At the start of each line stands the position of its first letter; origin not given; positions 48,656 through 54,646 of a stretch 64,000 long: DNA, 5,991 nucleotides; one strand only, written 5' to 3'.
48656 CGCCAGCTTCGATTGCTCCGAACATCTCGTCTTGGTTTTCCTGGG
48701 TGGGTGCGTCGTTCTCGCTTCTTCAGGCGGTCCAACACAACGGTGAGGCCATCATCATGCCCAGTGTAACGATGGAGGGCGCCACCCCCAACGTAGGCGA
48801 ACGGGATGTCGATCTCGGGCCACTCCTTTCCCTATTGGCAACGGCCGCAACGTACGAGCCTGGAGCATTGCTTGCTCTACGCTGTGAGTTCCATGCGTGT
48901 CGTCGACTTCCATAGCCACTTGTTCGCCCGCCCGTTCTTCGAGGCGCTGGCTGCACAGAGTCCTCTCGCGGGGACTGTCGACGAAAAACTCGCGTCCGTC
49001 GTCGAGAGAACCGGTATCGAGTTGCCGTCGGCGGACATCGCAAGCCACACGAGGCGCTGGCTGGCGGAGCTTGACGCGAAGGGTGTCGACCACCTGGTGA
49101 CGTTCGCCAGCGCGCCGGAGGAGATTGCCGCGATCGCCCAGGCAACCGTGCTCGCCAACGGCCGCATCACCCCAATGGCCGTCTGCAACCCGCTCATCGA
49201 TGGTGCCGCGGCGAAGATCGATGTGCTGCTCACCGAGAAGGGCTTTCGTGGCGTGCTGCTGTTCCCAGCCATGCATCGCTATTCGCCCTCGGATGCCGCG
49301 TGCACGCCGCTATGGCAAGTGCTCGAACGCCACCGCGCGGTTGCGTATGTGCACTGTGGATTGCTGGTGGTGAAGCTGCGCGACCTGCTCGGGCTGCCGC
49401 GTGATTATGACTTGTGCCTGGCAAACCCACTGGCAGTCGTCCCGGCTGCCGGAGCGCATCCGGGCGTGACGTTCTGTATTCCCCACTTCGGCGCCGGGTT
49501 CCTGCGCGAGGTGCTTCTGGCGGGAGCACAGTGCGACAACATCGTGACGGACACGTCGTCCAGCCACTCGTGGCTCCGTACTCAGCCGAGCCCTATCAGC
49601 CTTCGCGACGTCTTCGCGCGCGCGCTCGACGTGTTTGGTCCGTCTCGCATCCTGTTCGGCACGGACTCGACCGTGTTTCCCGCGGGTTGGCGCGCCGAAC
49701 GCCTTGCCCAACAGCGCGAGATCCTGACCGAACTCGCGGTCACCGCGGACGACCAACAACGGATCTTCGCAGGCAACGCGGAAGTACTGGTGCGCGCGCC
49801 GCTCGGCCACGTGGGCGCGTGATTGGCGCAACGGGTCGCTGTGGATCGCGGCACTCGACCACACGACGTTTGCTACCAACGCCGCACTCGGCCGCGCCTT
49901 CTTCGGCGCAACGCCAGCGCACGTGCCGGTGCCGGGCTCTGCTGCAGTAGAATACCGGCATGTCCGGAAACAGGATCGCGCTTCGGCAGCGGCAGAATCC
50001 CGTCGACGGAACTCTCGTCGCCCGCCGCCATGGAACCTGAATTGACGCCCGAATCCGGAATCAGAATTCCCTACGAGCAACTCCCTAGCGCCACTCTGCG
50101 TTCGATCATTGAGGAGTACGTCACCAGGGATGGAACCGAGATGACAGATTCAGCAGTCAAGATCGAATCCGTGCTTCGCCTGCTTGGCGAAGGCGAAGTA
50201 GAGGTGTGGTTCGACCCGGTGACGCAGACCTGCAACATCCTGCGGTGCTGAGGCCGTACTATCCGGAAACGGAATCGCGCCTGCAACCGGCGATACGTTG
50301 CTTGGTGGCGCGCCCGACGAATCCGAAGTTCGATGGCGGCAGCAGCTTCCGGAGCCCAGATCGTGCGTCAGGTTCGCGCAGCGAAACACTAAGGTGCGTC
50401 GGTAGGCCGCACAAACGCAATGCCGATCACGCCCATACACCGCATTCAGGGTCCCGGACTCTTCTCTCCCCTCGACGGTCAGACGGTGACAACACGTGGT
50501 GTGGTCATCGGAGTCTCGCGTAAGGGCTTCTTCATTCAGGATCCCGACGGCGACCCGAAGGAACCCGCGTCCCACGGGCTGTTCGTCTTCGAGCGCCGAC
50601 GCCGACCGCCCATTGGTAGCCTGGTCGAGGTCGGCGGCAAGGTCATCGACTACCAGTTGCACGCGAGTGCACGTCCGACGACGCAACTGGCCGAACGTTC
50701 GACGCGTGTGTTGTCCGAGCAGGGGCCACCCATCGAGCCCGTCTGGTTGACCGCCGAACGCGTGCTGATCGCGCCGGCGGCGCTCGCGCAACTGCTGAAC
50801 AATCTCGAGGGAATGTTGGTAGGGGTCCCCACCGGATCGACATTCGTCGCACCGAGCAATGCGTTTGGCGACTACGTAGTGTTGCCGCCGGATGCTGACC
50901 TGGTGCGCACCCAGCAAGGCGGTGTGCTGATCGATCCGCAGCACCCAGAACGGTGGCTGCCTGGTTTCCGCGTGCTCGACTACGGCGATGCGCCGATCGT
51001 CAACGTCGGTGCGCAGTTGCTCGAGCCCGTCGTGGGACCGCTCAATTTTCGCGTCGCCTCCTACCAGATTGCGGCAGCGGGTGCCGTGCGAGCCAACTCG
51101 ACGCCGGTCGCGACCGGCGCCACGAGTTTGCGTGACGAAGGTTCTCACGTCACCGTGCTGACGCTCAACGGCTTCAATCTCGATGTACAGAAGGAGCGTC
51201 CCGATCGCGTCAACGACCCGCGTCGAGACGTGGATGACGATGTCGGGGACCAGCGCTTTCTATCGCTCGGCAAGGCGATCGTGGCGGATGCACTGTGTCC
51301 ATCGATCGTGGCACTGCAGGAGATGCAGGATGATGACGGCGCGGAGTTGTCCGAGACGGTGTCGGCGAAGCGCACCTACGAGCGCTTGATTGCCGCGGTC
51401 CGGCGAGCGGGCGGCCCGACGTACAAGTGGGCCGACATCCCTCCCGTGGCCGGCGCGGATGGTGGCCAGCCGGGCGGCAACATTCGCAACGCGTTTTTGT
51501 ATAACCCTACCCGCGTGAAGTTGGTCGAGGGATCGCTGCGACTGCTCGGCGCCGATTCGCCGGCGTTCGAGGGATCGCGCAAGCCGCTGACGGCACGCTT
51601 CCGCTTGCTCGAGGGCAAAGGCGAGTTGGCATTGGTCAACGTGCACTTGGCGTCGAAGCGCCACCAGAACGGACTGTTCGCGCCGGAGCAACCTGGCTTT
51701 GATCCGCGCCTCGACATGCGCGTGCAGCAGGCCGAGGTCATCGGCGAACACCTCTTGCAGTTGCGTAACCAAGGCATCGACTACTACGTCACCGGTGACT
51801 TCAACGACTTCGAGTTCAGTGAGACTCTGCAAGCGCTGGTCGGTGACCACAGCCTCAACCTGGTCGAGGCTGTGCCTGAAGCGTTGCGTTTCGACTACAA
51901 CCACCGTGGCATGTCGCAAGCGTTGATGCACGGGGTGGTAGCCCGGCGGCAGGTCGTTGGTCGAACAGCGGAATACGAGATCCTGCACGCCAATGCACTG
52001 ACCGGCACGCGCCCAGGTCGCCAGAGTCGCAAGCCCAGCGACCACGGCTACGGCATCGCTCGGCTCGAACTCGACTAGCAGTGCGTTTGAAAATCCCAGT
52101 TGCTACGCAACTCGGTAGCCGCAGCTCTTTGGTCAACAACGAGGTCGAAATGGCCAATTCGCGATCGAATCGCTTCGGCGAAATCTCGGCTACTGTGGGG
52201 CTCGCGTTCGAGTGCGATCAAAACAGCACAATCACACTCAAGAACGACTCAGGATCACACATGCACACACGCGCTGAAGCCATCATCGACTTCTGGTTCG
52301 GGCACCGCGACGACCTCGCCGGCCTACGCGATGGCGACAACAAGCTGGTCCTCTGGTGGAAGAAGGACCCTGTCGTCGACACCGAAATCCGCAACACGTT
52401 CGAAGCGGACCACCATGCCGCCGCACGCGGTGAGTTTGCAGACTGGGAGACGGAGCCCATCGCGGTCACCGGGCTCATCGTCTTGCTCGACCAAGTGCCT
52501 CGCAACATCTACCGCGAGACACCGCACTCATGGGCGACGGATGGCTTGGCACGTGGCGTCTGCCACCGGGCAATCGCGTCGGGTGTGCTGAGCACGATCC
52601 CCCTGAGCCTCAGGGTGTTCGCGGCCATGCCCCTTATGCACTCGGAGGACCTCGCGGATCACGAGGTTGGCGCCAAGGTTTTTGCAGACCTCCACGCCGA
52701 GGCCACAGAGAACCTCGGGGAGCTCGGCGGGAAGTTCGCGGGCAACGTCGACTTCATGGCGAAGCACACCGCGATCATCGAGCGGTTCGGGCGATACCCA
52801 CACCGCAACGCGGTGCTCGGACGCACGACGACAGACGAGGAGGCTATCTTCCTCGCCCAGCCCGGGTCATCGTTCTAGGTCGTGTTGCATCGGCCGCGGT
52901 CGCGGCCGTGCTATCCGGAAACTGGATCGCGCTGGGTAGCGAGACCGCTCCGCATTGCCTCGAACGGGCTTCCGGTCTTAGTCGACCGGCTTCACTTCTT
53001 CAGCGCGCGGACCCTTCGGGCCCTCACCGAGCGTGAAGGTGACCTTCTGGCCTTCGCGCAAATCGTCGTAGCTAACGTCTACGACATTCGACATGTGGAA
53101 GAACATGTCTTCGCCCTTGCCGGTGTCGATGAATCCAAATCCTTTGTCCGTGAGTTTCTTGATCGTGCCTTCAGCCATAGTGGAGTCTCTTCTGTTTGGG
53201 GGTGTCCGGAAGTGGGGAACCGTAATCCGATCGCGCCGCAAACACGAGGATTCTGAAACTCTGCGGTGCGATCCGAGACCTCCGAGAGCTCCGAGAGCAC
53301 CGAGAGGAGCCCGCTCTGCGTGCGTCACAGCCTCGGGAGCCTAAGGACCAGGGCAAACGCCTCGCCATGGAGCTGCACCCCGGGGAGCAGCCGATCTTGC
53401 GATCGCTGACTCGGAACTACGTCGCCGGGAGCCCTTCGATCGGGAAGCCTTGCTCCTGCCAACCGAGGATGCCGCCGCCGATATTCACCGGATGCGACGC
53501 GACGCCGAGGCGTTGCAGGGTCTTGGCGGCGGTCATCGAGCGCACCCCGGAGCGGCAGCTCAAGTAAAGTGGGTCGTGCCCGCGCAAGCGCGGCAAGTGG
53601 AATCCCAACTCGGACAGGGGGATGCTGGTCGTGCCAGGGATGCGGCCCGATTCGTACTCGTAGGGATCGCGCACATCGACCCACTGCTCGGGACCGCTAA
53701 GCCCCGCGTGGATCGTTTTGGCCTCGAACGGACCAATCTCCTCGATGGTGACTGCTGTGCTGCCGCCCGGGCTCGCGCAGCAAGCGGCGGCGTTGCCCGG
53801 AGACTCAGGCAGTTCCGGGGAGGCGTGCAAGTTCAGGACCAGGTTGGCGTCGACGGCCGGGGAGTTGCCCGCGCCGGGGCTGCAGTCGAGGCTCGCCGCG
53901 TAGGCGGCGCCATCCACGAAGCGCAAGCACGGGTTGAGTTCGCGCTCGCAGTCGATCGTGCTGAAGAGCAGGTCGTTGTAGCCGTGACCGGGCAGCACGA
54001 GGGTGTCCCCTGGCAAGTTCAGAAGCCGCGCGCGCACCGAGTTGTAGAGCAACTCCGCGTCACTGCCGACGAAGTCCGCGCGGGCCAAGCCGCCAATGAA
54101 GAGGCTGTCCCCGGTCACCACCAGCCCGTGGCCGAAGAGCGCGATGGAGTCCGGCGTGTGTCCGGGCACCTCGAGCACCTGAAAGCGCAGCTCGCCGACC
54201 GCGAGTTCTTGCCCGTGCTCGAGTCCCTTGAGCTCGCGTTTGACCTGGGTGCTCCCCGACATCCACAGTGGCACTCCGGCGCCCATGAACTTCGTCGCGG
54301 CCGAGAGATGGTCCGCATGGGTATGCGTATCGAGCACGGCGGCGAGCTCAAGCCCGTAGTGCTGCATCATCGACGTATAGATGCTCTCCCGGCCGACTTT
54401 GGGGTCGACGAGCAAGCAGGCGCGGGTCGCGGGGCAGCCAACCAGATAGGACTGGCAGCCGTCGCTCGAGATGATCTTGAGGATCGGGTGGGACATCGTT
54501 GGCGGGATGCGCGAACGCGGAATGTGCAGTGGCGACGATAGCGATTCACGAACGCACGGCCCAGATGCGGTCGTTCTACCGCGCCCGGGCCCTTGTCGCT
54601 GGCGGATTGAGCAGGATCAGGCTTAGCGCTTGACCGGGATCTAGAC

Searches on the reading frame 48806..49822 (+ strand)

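Call 83: search_protein_families(library=pfam, proteins=[window:48806-49822:+], max_evalue=0.0001)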
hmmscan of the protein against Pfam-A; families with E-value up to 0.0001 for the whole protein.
window:48806-49822:+ (338 aa): 1 family
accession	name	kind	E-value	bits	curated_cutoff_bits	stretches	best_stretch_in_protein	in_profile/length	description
PF04909.20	Amidohydro_2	-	5.3e-31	108.9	26.4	1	81-328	33-286/289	Amidohydrolase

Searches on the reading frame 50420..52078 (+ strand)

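Call 83: search_protein_families(library=pfam, proteins=[window:50420-52078:+], max_evalue=0.0001)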
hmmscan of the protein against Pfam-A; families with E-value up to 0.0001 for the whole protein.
window:50420-52078:+ (552 aa): 1 family
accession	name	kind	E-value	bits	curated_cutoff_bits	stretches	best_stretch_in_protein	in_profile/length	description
PF03372.29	Exo_endo_phos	-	3e-05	24.3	24.5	1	290-472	32-165/225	Endonuclease/Exonuclease/phosphatase family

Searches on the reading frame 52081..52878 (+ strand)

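Call 83: search_protein_families(library=pfam, proteins=[window:52081-52878:+], max_evalue=0.0001)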
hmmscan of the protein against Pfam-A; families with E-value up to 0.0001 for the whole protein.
window:52081-52878:+ (265 aa): 1 family
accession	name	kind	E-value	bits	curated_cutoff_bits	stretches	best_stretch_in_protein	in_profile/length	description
PF06041.17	DUF924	-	1.5e-56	191.8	27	1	68-262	1-180/180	Bacterial protein of unknown function (DUF924)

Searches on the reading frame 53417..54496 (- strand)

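Call 83: search_protein_families(library=pfam, proteins=[window:53417-54496:-], max_evalue=0.0001)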
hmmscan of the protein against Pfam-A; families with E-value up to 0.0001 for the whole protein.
window:53417-54496:- (359 aa): 2 families
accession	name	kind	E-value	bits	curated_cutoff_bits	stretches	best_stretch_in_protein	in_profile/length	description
PF00581.25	Rhodanese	-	4.1e-12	46.9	22.2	1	264-348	7-101/102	Rhodanese-like domain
PF00753.33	Lactamase_B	-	1.3e-08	35.5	22.7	1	16-171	8-196/196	Metallo-beta-lactamase superfamily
